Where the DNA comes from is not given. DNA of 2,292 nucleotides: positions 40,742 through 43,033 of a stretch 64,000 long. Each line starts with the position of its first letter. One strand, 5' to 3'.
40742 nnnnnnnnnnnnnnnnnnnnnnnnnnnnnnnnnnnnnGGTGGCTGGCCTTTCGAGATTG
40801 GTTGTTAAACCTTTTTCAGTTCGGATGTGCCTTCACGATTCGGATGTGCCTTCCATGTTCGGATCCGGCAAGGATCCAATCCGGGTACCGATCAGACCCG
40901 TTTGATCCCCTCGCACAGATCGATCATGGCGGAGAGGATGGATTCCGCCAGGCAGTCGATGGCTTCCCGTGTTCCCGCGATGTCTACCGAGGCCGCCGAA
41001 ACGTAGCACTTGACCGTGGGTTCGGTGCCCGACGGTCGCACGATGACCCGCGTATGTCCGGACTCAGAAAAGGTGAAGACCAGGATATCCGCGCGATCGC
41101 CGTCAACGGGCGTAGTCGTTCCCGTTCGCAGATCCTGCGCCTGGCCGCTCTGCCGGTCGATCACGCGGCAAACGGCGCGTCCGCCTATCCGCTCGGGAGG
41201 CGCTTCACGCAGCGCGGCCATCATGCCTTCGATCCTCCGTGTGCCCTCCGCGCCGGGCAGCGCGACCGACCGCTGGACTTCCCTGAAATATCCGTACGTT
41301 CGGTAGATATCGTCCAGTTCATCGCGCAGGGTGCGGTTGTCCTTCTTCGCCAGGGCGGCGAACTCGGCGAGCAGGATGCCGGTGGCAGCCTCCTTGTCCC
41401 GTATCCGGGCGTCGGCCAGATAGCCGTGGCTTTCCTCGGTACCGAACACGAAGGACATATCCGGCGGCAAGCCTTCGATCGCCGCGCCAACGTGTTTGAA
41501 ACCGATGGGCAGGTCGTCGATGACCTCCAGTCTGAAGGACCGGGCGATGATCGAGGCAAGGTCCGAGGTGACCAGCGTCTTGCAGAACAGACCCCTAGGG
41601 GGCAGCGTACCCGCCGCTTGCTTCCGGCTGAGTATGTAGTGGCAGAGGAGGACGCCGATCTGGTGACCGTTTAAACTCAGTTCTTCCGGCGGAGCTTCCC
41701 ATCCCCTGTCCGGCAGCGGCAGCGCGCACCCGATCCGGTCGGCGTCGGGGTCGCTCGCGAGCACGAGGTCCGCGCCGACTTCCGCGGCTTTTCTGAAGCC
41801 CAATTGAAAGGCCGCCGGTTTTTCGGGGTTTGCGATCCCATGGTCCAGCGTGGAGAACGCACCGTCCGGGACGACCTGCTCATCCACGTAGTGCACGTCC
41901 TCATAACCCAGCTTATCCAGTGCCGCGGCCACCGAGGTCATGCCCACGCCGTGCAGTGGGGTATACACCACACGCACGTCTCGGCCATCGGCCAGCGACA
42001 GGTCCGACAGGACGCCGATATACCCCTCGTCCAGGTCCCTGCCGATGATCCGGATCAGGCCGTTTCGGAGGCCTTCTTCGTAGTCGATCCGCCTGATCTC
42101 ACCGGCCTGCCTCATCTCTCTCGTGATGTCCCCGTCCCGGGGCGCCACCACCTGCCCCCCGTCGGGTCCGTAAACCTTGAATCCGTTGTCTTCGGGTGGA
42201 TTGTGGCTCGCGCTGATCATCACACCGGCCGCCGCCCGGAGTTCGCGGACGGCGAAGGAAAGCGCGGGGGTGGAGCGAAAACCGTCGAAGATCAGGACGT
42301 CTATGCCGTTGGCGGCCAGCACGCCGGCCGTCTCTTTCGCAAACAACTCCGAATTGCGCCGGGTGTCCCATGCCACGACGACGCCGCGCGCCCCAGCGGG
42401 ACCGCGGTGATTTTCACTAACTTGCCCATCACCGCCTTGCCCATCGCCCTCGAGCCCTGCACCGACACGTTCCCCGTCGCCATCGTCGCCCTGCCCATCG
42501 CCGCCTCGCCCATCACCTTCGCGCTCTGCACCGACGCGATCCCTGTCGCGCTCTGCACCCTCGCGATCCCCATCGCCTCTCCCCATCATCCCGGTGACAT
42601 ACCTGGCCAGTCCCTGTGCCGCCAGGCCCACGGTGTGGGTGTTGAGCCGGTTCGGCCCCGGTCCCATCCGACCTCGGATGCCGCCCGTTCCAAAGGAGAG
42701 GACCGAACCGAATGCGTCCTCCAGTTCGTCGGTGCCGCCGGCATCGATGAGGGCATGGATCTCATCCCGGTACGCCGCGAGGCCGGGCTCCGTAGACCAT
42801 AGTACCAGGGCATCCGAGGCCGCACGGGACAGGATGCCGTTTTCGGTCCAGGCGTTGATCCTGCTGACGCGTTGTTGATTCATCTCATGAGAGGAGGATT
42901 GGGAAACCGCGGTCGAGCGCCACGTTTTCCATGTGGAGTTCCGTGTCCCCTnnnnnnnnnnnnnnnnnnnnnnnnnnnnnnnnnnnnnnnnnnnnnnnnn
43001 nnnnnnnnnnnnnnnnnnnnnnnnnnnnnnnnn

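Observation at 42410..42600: Gly/Asp/Arg/Glu-rich repetitive insertion (~55 aa) inside the phosphoglucomutase/phosphomannomutase gene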

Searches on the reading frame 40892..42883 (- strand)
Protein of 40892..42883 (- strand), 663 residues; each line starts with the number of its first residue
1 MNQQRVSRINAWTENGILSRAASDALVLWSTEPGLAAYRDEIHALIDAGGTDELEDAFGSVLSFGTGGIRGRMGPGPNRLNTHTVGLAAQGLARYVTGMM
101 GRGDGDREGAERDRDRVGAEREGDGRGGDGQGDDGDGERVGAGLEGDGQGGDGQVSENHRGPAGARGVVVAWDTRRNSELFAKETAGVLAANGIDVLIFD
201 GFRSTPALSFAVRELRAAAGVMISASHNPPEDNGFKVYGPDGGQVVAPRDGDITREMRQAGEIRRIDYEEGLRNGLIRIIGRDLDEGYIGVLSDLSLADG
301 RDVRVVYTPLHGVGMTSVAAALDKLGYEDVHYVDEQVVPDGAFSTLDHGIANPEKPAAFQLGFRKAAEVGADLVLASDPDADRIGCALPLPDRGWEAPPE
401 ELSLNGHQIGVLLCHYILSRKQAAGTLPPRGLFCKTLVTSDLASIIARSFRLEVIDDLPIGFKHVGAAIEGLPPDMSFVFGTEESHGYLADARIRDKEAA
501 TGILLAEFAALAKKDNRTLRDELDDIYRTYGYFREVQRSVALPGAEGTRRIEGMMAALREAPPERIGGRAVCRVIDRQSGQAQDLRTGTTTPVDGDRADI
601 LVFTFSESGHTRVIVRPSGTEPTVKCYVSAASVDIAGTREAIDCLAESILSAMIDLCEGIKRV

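Call 7: search_protein_families(library=pfam, proteins=[window:40892-42883:-], max_evalue=0.01)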
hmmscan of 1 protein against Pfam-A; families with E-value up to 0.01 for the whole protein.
window:40892-42883:- (663 aa): 4 families
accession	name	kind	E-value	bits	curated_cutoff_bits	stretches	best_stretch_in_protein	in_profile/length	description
PF02878.22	PGM_PMM_I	-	6.3e-35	120.3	22.5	1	163-260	38-134/138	Phosphoglucomutase/phosphomannomutase, alpha/beta/alpha domain I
PF02879.22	PGM_PMM_II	-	2.8e-17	63.6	29.3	1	297-387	15-99/103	Phosphoglucomutase/phosphomannomutase, alpha/beta/alpha domain II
PF02880.22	PGM_PMM_III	-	1.3e-08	35.4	20.7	1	405-530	1-115/115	Phosphoglucomutase/phosphomannomutase, alpha/beta/alpha domain III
PF00408.26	PGM_PMM_IV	-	6.1e-05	23.4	23.1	1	612-634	34-56/68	Phosphoglucomutase/phosphomannomutase, C-terminal domain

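Call 8: search_solved_structures(query=window:40892-42883:-, show_alignments=2)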
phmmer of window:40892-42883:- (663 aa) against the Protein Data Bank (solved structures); distinct sequences matched with E-value up to 0.001: 48.
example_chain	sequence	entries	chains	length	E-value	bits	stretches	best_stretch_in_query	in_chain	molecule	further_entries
1tuo_A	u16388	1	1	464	8.7e-18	67.4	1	163-416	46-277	Putative phosphomannomutase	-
2z0f_A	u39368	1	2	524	4.7e-17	65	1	163-585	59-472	Putative phosphoglucomutase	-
9g69_A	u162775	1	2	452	4e-15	58.6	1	163-384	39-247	Phosphoglucosamine mutase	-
6gyz_A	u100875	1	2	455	5e-15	58.3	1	154-260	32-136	Phosphoglucosamine mutase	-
9ix8_A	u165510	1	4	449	9.3e-15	57.4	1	169-385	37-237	Phosphopentomutase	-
7ojr_A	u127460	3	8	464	2.4e-14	56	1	168-384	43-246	Phosphoglucosamine mutase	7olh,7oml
2fuv_A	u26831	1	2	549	3.1e-14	55.7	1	163-523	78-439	phosphoglucomutase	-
3na5_A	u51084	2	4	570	3.6e-14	55.5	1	163-523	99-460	Phosphoglucomutase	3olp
9du5_A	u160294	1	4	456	6.7e-14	54.6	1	168-384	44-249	Phosphoglucomutase/phosphomannomutase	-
3pdk_A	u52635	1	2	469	7.7e-14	54.4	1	168-312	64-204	Phosphoglucosamine mutase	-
3i3w_A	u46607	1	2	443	7.7e-14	54.4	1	167-384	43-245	Phosphoglucosamine mutase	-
1wqa_A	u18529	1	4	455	4e-13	52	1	168-384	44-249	phospho-sugar mutase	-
9v68_A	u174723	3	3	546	1.6e-12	50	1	170-515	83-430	Phosphoglucomutase (Alpha-D-glucose-1,6-bisphosphate-dependent)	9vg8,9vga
9vfy_A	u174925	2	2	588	1.9e-12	49.8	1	170-515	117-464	Phosphoglucomutase (Alpha-D-glucose-1,6-bisphosphate-dependent)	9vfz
7ojs_C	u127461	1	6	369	9.1e-12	47.5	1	168-384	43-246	Phosphoglucosamine mutase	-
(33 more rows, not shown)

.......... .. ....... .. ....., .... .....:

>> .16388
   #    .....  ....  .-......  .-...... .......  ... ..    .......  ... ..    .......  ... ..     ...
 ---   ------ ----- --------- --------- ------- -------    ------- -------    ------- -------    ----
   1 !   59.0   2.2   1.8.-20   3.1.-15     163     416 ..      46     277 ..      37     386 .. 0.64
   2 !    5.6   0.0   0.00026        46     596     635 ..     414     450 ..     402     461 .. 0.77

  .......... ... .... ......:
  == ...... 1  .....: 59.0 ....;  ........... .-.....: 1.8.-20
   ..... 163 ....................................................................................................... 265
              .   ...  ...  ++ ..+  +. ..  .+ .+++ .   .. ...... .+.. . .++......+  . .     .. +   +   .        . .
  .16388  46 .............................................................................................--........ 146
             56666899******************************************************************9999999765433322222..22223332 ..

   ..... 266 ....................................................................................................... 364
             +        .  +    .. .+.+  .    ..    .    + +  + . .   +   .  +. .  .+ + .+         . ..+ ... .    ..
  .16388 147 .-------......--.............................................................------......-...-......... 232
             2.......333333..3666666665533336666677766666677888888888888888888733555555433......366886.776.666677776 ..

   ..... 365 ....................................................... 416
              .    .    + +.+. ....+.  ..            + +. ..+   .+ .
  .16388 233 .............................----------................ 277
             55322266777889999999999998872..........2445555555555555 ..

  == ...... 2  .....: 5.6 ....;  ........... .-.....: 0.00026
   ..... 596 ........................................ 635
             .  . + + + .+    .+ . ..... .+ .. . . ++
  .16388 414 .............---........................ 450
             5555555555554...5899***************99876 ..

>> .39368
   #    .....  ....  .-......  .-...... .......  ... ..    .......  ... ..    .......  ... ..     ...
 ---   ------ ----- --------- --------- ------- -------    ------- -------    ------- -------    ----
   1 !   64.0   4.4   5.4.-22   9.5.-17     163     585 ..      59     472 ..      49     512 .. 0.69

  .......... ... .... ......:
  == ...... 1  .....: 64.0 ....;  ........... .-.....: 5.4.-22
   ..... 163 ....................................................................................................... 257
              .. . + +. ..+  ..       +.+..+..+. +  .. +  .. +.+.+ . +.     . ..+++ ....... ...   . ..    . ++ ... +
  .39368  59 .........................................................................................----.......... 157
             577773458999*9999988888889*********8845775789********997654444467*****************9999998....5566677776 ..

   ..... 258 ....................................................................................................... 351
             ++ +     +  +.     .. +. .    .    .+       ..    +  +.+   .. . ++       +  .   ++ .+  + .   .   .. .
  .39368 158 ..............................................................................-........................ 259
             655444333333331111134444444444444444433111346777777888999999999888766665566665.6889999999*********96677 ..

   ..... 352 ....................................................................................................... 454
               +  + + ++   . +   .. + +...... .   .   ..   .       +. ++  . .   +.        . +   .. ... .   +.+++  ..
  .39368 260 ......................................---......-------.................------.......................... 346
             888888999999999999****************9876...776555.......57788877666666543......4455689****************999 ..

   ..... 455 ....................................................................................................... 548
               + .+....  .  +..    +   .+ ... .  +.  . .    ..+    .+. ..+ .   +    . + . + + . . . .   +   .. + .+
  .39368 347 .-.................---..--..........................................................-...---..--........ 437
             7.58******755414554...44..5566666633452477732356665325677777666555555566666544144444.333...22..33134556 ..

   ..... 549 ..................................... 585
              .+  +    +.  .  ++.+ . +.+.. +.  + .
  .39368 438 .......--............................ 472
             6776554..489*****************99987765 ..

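Call 9: find_homologous_proteins(query=window:40892-42883:-, max_evalue=1e-20)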
Query window:40892-42883:- (663 aa): 6672 proteins with E <= 1e-20 among 8000 candidates; the best 120 are listed.
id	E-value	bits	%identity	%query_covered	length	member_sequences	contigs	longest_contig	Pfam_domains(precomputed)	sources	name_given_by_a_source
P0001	0.0e+0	1311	89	100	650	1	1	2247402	PF02878.23,PF02879.23,PF02880.23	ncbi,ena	-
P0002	0.0e+0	1298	89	100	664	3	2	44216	PF02878.23,PF02879.23,PF02880.23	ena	-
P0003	0.0e+0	1295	88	100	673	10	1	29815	PF02878.23,PF02879.23,PF02880.23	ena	-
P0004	0.0e+0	1292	88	100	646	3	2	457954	PF02878.23,PF02879.23,PF02880.23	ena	-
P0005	0.0e+0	1290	88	100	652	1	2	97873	PF02878.23,PF00408.27,PF02879.23,PF02880.23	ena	-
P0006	0.0e+0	1281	88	100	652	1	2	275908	PF02878.23,PF02879.23,PF02880.23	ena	-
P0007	0.0e+0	1279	88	100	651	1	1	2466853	PF02878.23,PF02879.23,PF02880.23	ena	-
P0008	0.0e+0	1266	87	100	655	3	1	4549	PF02878.23,PF02879.23,PF02880.23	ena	-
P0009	0.0e+0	1246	91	76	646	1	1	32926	PF02878.23,PF02879.23,PF02880.23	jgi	-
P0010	0.0e+0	1224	94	75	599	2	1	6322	PF02878.23,PF00408.27,PF02879.23,PF02880.23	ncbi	-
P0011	0.0e+0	1193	82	100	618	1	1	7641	PF02878.23,PF02879.23,PF02880.23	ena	-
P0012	0.0e+0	1191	83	100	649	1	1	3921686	PF02878.23,PF02879.23,PF02880.23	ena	-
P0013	0.0e+0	1180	83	99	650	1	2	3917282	PF02878.23,PF02879.23,PF02880.23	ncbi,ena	-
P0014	0.0e+0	1161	81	100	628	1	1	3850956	PF02878.23,PF02879.23,PF02880.23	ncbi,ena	-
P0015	0.0e+0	1040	73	99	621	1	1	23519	PF02878.23,PF02879.23,PF02880.23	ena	-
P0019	2.9e-298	1009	81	73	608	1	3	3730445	PF02878.23,PF02879.23,PF02880.23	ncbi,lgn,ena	-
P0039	2.3e-291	986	70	100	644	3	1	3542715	PF02878.23,PF02879.23,PF02880.23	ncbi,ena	-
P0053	1.3e-288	977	77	75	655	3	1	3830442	PF02878.23,PF02879.23,PF02880.23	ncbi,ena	-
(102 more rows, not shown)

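Call 17: list_cluster_members(proteins=[window:40895-42883:-, P0001, P0010, P0013, P0014, P0019, P0039, P0053])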
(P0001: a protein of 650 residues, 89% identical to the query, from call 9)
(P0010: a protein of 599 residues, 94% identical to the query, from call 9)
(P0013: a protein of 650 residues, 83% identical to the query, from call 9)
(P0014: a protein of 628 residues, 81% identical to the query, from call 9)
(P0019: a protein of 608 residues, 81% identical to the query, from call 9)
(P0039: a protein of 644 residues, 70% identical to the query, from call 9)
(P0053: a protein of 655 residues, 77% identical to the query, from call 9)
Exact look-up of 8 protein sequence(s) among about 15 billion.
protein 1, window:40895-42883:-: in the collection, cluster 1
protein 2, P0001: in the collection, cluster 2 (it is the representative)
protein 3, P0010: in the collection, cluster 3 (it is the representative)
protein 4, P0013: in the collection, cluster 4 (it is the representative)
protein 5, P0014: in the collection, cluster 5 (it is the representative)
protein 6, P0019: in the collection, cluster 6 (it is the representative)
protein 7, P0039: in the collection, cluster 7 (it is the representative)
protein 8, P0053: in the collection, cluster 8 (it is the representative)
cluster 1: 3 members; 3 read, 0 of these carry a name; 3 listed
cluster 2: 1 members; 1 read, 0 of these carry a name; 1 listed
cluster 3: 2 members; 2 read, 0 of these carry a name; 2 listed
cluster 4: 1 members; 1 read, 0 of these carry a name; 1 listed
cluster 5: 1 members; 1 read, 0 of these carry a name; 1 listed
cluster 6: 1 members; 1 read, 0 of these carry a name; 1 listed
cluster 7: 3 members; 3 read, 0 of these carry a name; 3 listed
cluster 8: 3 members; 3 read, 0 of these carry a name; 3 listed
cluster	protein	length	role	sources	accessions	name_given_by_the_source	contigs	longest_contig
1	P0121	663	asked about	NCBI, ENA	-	-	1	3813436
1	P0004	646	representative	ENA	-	-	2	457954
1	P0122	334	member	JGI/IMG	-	-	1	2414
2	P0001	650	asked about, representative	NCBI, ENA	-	-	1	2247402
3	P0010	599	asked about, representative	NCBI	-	-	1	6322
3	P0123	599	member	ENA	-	-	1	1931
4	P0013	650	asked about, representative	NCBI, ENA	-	-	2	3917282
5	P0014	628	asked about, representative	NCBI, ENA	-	-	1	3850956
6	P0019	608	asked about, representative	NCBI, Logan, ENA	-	-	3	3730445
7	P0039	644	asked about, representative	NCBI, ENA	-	-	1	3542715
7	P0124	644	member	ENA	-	-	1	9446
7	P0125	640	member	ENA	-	-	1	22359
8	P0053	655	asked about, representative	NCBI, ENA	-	-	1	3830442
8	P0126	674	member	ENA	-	-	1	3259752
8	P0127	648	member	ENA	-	-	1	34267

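Call 19: find_related_loci(query=A1, collection=genome_contigs, flank=3000)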
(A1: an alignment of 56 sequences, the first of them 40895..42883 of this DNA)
Query A1 (663 aa) in genome_contigs; peptide patterns used: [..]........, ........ (x = any residue, [..] = any of these).
600 stretches matched a pattern (row limit reached: there are more); 594 encode a relative of the query (tblastn E <= 1e-3); the best 80 are kept; 80 distinct loci.
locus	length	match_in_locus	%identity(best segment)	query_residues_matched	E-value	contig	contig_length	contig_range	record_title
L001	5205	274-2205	87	1-663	0e+0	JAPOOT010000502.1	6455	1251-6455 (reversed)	MAG: Gemmatimonadetes bacterium isolate APA_bin_41 c_000000196816, whole genome shotgun sequence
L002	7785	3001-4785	72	6-658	0e+0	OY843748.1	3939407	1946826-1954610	MAG: bacterium isolate 9408d56b-0626-48ff-8cc4-40385ffb9045 genome assembly, chromosome: 1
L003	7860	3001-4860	69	1-657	0e+0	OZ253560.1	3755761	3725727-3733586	MAG: bacterium isolate 97c2cdc3-07c5-4390-9168-6b920e0bec44 genome assembly, chromosome: 1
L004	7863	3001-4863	68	1-661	0e+0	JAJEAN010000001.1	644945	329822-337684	MAG: Candidatus Latescibacterota bacterium isolate jk18x7bins.54 k141_1592180, whole genome shotgun sequence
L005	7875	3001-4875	68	1-660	0e+0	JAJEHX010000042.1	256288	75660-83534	MAG: Candidatus Latescibacterota bacterium isolate p16x63bins.21 k141_890984, whole genome shotgun sequence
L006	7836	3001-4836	49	1-658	0e+0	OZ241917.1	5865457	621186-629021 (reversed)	MAG: Candidatus Latescibacterota bacterium isolate 5e8d6608-c5e3-4027-8d72-793febe4c990 genome assembly, chromosome: 1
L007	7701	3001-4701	51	96-659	2e-169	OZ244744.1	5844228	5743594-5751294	MAG: Candidatus Latescibacterota bacterium isolate aa5cf8e5-2ee9-4ccc-9d1f-80a1aaad70af genome assembly, chromosome: 1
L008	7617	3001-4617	52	126-659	8e-169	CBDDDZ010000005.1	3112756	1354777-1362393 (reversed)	MAG: Candidatus Latescibacterota bacterium isolate 2fef8444-24d4-470e-a0f0-8c307ac56c94 genome assembly, contig: contig_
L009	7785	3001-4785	49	6-658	4e-154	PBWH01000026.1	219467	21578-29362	MAG: Gemmatimonadetes bacterium isolate RS821 11442, whole genome shotgun sequence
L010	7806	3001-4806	48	7-658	0e+0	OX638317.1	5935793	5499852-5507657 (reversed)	MAG: uncultured Latescibacteria bacterium isolate cbbe8a84-e08a-4d06-a76e-2eb930d8ff24 genome assembly, chromosome: 1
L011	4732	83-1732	44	14-627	4e-120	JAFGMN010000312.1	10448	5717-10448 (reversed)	MAG: candidate division CSSED10-310 bacterium isolate Zod_Metabat.479 k87_13238849, whole genome shotgun sequence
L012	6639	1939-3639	42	29-660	3e-119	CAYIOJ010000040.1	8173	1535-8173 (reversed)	MAG TPA_asm: uncultured Gammaproteobacteria bacterium isolate ERP119705_co24_904 genome assembly, contig: NODE_13420_len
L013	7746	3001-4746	44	18-654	5e-116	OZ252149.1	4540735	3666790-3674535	MAG: Candidatus Latescibacterota bacterium isolate 5250bc21-db7e-4a39-8016-0dfc5ffc07cb genome assembly, chromosome: 1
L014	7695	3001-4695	43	18-640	6e-113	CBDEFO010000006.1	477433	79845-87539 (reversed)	MAG: Candidatus Latescibacterota bacterium isolate a4066e80-b4ac-45ed-9db6-0889b3e81570 genome assembly, contig: contig_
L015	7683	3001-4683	34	1-628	4e-112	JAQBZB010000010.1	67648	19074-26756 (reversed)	MAG: Planctomycetota bacterium isolate casp150-mb.46 NODE_995_length_67648_cov_0.140935, whole genome shotgun sequence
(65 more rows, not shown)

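Call 21: find_encoding_contigs(protein=P0121, flank=1000, max_places=3)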
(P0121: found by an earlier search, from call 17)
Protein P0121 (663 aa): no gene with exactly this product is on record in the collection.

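Call 22: find_encoding_contigs(protein=P0010, flank=3000, max_places=3)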
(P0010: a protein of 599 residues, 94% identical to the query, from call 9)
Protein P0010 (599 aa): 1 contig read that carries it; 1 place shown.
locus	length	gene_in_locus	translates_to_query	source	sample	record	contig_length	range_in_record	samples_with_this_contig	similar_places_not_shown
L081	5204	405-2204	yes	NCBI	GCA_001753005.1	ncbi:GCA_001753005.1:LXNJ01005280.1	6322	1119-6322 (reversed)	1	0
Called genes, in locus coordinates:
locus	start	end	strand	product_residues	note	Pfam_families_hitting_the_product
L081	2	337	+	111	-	?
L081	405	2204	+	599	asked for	PF02878:PGM_PMM_I, PF00408:PGM_PMM_IV (faint), PF02879:PGM_PMM_II, PF02880:PGM_PMM_III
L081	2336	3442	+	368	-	PF13088:BNR_2 (faint), PF02012:BNR (faint)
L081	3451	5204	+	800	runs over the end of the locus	PF12704:MacB_PCD, PF02687:FtsX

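Call 23: find_encoding_contigs(protein=P0001, flank=3000, max_places=2)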
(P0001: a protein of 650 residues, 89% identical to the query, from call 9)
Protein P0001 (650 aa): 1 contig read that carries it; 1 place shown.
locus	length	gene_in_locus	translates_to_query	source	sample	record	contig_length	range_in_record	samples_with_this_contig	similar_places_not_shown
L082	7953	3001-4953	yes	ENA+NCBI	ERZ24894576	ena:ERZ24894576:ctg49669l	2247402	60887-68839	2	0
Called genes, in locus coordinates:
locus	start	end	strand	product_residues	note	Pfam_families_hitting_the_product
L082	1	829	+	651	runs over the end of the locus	PF20581:DUF6785, PF20580:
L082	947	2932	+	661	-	PF20581:DUF6785, PF20580:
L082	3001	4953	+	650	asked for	PF02878:PGM_PMM_I, PF02879:PGM_PMM_II, PF02880:PGM_PMM_III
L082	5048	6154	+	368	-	PF24316:Tli3 (faint), PF13088:BNR_2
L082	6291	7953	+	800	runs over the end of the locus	PF12704:MacB_PCD, PF02687:FtsX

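Call 24: find_encoding_contigs(protein=P0003, flank=1500, max_places=2)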
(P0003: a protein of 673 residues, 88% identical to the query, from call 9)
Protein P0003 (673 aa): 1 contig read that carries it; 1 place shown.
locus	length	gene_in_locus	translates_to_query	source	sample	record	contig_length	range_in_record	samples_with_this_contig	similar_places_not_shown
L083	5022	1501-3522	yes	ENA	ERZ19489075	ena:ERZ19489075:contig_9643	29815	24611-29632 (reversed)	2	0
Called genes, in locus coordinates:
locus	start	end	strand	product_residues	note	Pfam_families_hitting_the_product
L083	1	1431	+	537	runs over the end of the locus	?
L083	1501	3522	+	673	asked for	PF02878:PGM_PMM_I, PF02879:PGM_PMM_II, PF02880:PGM_PMM_III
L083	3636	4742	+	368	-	PF02012:BNR (faint), PF13088:BNR_2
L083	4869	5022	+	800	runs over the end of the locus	PF12704:MacB_PCD, PF02687:FtsX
